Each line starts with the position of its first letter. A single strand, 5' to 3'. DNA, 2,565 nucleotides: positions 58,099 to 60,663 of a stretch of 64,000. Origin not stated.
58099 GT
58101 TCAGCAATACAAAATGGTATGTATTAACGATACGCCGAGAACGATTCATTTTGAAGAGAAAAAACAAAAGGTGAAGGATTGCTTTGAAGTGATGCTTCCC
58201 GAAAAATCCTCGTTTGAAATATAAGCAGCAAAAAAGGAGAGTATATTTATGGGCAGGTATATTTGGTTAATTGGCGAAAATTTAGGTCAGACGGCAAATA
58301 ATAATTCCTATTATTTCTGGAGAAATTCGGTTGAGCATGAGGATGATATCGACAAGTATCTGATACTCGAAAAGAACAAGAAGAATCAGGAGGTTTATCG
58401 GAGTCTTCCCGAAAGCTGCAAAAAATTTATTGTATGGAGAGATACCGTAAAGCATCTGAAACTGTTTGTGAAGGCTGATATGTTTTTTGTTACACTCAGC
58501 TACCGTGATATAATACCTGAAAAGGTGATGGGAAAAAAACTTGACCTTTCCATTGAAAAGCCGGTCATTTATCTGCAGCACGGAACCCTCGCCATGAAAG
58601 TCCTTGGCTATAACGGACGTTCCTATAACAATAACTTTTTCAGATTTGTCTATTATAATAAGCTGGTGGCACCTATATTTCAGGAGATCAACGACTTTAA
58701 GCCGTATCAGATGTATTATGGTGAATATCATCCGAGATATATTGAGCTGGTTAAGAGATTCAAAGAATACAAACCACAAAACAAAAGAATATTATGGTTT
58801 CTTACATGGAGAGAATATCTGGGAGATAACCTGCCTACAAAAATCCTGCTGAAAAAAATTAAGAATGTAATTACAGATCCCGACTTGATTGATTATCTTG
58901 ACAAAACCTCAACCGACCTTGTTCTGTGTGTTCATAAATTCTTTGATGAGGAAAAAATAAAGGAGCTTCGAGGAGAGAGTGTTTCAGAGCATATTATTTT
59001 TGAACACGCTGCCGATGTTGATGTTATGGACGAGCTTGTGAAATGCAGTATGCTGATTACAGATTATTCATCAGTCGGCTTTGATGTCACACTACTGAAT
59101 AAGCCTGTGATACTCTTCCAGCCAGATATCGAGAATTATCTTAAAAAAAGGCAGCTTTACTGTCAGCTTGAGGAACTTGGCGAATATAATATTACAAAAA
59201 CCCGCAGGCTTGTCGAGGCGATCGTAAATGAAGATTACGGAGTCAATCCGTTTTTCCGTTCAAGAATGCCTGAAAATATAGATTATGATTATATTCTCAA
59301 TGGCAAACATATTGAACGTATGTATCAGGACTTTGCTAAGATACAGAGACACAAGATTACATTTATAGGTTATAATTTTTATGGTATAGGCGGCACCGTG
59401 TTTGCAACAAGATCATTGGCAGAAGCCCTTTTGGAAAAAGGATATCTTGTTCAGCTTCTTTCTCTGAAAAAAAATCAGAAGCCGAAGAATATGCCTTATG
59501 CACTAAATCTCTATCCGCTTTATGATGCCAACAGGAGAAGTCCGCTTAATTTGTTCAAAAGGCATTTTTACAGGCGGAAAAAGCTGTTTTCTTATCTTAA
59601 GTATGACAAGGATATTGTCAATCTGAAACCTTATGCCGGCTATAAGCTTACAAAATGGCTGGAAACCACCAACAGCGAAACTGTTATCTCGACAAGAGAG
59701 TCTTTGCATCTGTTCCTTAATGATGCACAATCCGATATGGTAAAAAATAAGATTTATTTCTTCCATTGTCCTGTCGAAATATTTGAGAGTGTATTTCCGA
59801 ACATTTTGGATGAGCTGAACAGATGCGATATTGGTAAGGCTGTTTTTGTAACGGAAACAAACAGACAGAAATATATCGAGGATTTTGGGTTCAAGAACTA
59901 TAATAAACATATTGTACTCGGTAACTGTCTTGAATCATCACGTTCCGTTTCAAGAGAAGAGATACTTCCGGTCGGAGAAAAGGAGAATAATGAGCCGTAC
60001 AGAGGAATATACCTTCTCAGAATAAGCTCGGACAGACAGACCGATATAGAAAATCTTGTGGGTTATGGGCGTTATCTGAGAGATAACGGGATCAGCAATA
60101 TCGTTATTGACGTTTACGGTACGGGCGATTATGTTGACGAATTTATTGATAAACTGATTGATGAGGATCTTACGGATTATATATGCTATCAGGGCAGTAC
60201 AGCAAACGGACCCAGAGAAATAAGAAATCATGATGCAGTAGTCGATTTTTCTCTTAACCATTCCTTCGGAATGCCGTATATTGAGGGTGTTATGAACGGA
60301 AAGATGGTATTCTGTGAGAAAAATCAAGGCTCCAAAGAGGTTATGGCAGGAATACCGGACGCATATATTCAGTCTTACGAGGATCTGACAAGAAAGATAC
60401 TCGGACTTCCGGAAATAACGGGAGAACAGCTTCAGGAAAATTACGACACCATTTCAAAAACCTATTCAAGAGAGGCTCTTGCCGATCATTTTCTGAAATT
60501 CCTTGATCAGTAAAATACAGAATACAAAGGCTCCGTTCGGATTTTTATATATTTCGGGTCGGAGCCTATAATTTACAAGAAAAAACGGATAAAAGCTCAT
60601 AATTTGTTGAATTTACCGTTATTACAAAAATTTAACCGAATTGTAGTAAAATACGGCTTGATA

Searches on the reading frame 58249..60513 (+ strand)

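Call 48: search_protein_families(library=pfam, proteins=[window:58249-60513:+], max_evalue=0.00001)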
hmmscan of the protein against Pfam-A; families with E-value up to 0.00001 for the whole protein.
window:58249-60513:+ (754 aa): 1 family
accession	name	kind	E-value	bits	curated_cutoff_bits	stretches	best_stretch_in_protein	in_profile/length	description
PF04464.20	Glyphos_transf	-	6.6e-17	62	22.1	1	28-325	38-328/367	CDP-Glycerol:Poly(glycerophosphate) glycerophosphotransferase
